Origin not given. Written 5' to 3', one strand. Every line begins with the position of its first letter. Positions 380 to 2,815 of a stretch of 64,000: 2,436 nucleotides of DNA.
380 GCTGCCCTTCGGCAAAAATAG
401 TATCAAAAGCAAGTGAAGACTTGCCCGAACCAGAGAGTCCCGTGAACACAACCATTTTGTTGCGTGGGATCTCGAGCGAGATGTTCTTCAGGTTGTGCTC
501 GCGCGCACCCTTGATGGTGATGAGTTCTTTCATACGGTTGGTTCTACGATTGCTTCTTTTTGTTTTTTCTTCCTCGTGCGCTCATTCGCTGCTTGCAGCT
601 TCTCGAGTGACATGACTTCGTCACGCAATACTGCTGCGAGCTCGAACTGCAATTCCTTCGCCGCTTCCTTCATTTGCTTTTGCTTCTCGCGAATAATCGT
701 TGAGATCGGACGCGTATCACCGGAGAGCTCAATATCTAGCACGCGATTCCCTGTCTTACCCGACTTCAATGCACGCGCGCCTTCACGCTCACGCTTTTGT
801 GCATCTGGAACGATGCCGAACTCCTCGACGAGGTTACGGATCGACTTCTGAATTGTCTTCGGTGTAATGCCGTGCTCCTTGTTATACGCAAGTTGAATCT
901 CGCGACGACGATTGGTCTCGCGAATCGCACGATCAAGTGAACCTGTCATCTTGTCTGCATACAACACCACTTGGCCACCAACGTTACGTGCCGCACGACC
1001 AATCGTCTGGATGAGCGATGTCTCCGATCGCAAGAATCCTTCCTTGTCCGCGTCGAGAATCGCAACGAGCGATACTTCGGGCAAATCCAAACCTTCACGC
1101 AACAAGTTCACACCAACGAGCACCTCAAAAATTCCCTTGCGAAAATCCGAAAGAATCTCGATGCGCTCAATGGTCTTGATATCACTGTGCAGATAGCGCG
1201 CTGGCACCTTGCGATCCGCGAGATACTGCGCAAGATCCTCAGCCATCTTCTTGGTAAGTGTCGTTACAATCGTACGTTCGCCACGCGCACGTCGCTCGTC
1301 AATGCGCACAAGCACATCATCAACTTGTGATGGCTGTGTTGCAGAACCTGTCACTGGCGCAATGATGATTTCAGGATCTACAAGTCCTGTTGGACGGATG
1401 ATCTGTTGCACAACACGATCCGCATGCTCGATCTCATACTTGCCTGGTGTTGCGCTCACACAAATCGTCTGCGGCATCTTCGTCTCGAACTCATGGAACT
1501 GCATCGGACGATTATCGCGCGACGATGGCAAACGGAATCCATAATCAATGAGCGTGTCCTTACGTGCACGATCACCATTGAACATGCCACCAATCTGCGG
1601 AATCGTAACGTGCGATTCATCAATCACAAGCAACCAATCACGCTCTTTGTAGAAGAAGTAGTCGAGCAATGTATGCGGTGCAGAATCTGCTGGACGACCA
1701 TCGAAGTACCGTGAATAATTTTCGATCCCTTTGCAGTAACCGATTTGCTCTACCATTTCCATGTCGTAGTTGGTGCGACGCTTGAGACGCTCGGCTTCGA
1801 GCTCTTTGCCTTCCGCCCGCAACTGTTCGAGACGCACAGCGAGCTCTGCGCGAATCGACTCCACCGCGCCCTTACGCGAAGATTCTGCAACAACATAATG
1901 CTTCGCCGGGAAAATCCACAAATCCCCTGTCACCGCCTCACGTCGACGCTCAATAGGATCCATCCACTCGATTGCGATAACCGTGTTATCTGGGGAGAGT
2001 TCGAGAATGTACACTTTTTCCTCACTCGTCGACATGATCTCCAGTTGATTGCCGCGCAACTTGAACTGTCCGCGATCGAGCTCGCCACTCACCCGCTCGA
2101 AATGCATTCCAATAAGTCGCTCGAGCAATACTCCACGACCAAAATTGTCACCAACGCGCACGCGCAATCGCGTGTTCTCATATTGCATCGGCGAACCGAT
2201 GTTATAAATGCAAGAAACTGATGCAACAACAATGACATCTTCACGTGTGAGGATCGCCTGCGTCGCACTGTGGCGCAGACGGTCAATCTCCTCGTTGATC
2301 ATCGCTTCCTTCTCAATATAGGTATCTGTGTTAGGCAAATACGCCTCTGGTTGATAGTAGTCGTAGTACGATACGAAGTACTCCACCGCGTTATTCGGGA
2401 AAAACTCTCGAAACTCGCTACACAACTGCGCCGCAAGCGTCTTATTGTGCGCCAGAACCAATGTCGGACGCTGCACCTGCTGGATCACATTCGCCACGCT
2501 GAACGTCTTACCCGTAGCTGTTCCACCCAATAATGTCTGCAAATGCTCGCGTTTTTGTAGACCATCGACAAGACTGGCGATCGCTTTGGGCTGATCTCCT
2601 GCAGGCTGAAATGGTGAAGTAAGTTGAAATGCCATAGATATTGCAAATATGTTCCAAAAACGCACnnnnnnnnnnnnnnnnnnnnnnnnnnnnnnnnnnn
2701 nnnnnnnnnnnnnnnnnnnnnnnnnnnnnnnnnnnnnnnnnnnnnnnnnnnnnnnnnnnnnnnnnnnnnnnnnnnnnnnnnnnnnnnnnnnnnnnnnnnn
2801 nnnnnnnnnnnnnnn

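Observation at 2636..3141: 480-nt structured intergenic gap upstream of uvrB with an internal sigma70-like promoter: candidate ncRNA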

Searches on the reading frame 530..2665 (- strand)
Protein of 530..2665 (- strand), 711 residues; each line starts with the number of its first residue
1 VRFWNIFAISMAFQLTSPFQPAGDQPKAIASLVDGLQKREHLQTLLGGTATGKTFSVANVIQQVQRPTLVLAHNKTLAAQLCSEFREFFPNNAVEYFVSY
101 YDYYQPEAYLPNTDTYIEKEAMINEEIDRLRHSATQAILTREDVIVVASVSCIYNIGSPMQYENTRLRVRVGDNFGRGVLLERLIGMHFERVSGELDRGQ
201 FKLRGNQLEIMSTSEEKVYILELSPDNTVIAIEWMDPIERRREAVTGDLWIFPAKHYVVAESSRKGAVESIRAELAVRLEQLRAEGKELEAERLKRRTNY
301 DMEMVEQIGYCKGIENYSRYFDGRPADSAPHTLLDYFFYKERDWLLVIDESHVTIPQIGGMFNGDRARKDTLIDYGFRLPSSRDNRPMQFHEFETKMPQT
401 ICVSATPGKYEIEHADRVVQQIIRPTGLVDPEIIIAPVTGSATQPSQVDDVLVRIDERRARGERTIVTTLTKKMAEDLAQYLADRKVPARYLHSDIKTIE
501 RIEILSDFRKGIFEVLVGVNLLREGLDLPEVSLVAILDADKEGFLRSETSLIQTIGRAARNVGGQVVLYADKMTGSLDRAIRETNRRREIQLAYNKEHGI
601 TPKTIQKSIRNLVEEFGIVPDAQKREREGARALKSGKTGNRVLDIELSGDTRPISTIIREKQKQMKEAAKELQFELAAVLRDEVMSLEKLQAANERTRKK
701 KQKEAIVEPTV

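Call 10: search_protein_families(library=pfam, proteins=[window:530-2665:-])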
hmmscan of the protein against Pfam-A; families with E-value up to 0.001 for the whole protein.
window:530-2665:- (711 aa): 5 families
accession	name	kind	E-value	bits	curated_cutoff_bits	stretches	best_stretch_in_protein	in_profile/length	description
PF12344.14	UvrB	-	9.6e-24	83.4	27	1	568-610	1-43/43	Ultra-violet resistance protein B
PF00271.37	Helicase_C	-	8.4e-22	78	23.5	1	455-561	10-109/110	Helicase conserved C-terminal domain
PF17757.6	UvrB_inter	-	2.1e-13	50.6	22.9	1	167-257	1-91/91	UvrB interaction domain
PF02151.25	UVR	-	1.9e-08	34.2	21.5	1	657-689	3-35/36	UvrB/uvrC motif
PF04851.21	ResIII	-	4.1e-08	33.7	22.5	1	24-124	7-111/164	Type III restriction enzyme, res subunit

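Call 11: find_encoding_contigs(protein=window:530-2635:-, flank=3000, max_places=6)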
Protein window:530-2635:- (701 aa): 7 contigs read that carry it; 2 places shown.
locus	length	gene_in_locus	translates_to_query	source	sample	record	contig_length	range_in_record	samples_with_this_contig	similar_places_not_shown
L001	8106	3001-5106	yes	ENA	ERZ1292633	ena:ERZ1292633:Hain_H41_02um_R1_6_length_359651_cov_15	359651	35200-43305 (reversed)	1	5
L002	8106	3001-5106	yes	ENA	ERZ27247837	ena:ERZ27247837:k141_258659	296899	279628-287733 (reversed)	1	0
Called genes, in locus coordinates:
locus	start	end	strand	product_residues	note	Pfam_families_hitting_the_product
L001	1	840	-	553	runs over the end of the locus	PF03023:MurJ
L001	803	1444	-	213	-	-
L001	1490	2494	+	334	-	-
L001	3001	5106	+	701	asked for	PF04851:ResIII (weak), PF17757:UvrB_inter, PF27431:UvrB_3rd, PF00271:Helicase_C, PF12344:UvrB, PF02151:UVR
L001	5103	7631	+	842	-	PF00005:ABC_tran (faint), PF02463:SMC_N (faint), PF03193:RsgA_GTPase (faint), PF13175:AAA_15 (faint), PF13191:AAA_16 (faint), PF13304:AAA_21 (faint), PF13555:AAA_29 (faint), PF17760:UvrA_inter, +3 more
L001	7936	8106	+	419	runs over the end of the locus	PF27096:UvrC_M, PF08459:UvrC_RNaseH_dom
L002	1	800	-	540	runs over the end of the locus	PF03023:MurJ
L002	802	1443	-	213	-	-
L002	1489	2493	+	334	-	-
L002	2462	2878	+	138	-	-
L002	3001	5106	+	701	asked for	PF04851:ResIII (weak), PF17757:UvrB_inter, PF27431:UvrB_3rd, PF00271:Helicase_C, PF12344:UvrB, PF02151:UVR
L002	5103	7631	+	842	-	PF00005:ABC_tran (faint), PF02463:SMC_N (faint), PF03193:RsgA_GTPase (faint), PF13175:AAA_15 (faint), PF13191:AAA_16 (faint), PF13304:AAA_21 (faint), PF13555:AAA_29 (faint), PF17760:UvrA_inter, +3 more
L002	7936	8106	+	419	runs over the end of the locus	PF27096:UvrC_M, PF08459:UvrC_RNaseH_dom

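Call 13: find_related_loci(query=window:530-2635:-, collection=genome_contigs, flank=4000)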
Query window:530-2635:- (701 aa) in genome_contigs; peptide patterns used: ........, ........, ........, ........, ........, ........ (x = any residue, [..] = any of these).
600 stretches matched a pattern (row limit reached: there are more); 547 encode a relative of the query (tblastn E <= 1e-3); the best 80 are kept; 80 distinct loci.
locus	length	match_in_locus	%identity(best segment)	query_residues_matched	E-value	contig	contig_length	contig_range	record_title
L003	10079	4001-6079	92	1-693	0e+0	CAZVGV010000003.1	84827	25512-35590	MAG TPA_asm: uncultured Gammaproteobacteria bacterium isolate SRP219642_co6_390 genome assembly, contig: NODE_131_length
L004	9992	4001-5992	63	1-677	0e+0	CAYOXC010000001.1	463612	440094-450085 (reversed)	MAG TPA_asm: uncultured Gammaproteobacteria bacterium isolate SRP319275_co4_114 genome assembly, contig: NODE_2_length_4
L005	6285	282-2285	61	3-677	0e+0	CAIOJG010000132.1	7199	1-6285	MAG: Candidatus Magasanikbacteria bacterium isolate AM_bin-3693 genome assembly, contig: bin-3693:132/190, whole genome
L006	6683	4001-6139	59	1-691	0e+0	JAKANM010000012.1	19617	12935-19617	MAG: bacterium isolate WY5.bin71 NODE_4411_length_19617_cov_2.079015, whole genome shotgun sequence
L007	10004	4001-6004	61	3-677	0e+0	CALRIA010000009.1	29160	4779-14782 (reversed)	MAG: Candidatus Magasanikbacteria bacterium isolate MaH-04nov19-74 genome assembly, contig: MaH-04nov19-C3801, whole gen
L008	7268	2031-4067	61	1-680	0e+0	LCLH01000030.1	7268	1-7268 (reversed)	MAG: Candidatus Magasanikbacteria bacterium GW2011_GWC2_45_8 UX20_C0030, whole genome shotgun sequence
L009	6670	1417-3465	60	1-684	0e+0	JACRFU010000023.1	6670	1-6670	MAG: Candidatus Magasanikbacteria bacterium isolate NC_groundwater_1733_Pr3_B-0.1um_45_36 SR-2_scaffold_141_868148, whol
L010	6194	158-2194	60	3-680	0e+0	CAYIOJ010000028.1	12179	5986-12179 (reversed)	MAG TPA_asm: uncultured Gammaproteobacteria bacterium isolate ERP119705_co24_904 genome assembly, contig: NODE_6918_leng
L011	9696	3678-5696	61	1-677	0e+0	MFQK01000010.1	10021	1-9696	MAG: Candidatus Magasanikbacteria bacterium RIFCSPLOWO2_02_FULL_44_11 rifcsplowo2_02_scaffold_14829, whole genome shotgu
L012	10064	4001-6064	59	1-679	0e+0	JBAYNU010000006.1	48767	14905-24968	MAG: Candidatus Magasanikiibacteriota bacterium isolate SO_2016_LW1_72 scaffold00466_LW64-88_2016, whole genome shotgun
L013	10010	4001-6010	60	3-687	0e+0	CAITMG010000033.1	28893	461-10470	Candidatus Uhrbacteria bacterium isolate MJ110927B_bin-298 genome assembly, contig: bin-298:33/97, whole genome shotgun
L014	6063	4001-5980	61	3-679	0e+0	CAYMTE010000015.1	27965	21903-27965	MAG TPA_asm: uncultured Gammaproteobacteria bacterium isolate SRP278252_co2_91 genome assembly, contig: NODE_3353_length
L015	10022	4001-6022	61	1-678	0e+0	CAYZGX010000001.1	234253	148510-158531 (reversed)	MAG TPA_asm: uncultured Gammaproteobacteria bacterium isolate SRP278252_co1_182 genome assembly, contig: NODE_28_length_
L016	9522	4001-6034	59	3-699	0e+0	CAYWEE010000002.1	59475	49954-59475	MAG TPA_asm: uncultured Gammaproteobacteria bacterium isolate SRP278252_co2_287 genome assembly, contig: NODE_825_length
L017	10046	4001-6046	60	3-694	0e+0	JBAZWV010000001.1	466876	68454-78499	MAG: Patescibacteria group bacterium isolate SO_2017_GW1_40 NODE_131_length_466876_cov_1.383163_OW334_2017, whole genome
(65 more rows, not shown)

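Call 23: find_homologous_proteins(query=window:530-2635:-, max_evalue=1e-100)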
Query window:530-2635:- (701 aa): 8000 proteins with E <= 1e-100 among 8000 candidates; the best 120 are listed.
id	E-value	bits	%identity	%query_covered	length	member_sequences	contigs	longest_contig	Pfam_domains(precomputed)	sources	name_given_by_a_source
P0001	0.0e+0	1437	93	98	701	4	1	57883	PF02151.26,PF17757.7,PF00271.38,PF27431.1,PF04851.22,PF12344.15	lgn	-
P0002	0.0e+0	1157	74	98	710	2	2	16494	PF00270.36,PF02151.26,PF17757.7,PF00271.38,PF27431.1,PF04851.22,PF12344.15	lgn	-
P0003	0.0e+0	1054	69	96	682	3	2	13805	PF00270.36,PF02151.26,PF17757.7,PF00271.38,PF27431.1,PF04851.22,PF12344.15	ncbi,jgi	-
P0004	0.0e+0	1052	69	97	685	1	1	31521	PF00270.36,PF02151.26,PF13604.13,PF17757.7,PF00271.38,PF27431.1,PF04851.22,PF12344.15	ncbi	-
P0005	0.0e+0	1035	68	97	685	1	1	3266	PF00270.36,PF02151.26,PF13604.13,PF17757.7,PF00271.38,PF27431.1,PF04851.22,PF12344.15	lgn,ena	-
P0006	3.6e-282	956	62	97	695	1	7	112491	PF00270.36,PF02151.26,PF17757.7,PF00271.38,PF27431.1,PF04851.22,PF12344.15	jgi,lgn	jgi:excinuclease ABC subunit B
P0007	1.1e-280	951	63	97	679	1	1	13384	PF00270.36,PF02151.26,PF17757.7,PF00271.38,PF27431.1,PF04851.22,PF12344.15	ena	-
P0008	4.8e-280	949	63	97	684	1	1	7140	PF00270.36,PF02151.26,PF17757.7,PF00271.38,PF27431.1,PF04851.22,PF12344.15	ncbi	-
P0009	7.8e-280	948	63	97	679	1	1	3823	PF00270.36,PF02151.26,PF17757.7,PF00271.38,PF27431.1,PF04851.22,PF12344.15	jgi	-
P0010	4.9e-279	945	62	97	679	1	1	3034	PF00270.36,PF02151.26,PF17757.7,PF00271.38,PF27431.1,PF04851.22,PF12344.15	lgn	-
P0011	1.7e-277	940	64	97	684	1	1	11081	PF00270.36,PF02151.26,PF17757.7,PF00271.38,PF27431.1,PF04851.22,PF12344.15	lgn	-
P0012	2.1e-277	940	62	97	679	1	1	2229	PF00270.36,PF02151.26,PF17757.7,PF00271.38,PF27431.1,PF04851.22,PF12344.15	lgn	-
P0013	9.5e-277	938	63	97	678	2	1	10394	PF00270.36,PF02151.26,PF17757.7,PF00271.38,PF27431.1,PF04851.22,PF12344.15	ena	-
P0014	1.4e-276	937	62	98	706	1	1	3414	PF00270.36,PF02151.26,PF17757.7,PF00271.38,PF27431.1,PF04851.22,PF12344.15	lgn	-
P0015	1.9e-276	937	62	97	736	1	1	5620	PF02151.26,PF17757.7,PF00271.38,PF27431.1,PF04851.22,PF12344.15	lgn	-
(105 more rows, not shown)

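Call 24: find_encoding_contigs(protein=P0001, flank=4000, max_places=3)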
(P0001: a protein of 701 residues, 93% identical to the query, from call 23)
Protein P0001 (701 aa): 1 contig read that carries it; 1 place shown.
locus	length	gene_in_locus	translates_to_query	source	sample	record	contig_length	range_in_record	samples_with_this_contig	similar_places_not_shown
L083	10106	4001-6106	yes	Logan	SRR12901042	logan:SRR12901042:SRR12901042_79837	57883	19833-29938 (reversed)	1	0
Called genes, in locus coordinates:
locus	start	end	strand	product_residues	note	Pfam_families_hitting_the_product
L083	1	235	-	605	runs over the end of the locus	PF00009:GTP_EFTU, PF14492:EFG_III (weak), PF00679:EFG_C, PF06421:LepA_C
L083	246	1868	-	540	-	PF03023:MurJ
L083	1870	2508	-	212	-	-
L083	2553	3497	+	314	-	-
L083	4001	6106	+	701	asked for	PF04851:ResIII, PF17757:UvrB_inter, PF27431:UvrB_3rd, PF00271:Helicase_C, PF12344:UvrB, PF02151:UVR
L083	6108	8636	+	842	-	PF00005:ABC_tran (faint), PF02463:SMC_N (faint), PF03193:RsgA_GTPase (faint), PF13175:AAA_15 (faint), PF13191:AAA_16 (faint), PF13304:AAA_21 (faint), PF13555:AAA_29 (faint), PF17760:UvrA_inter, +3 more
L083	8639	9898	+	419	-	PF01541:GIY-YIG (weak), PF27096:UvrC_M, PF02151:UVR (weak), PF08459:UvrC_RNaseH_dom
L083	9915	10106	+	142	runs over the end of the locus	-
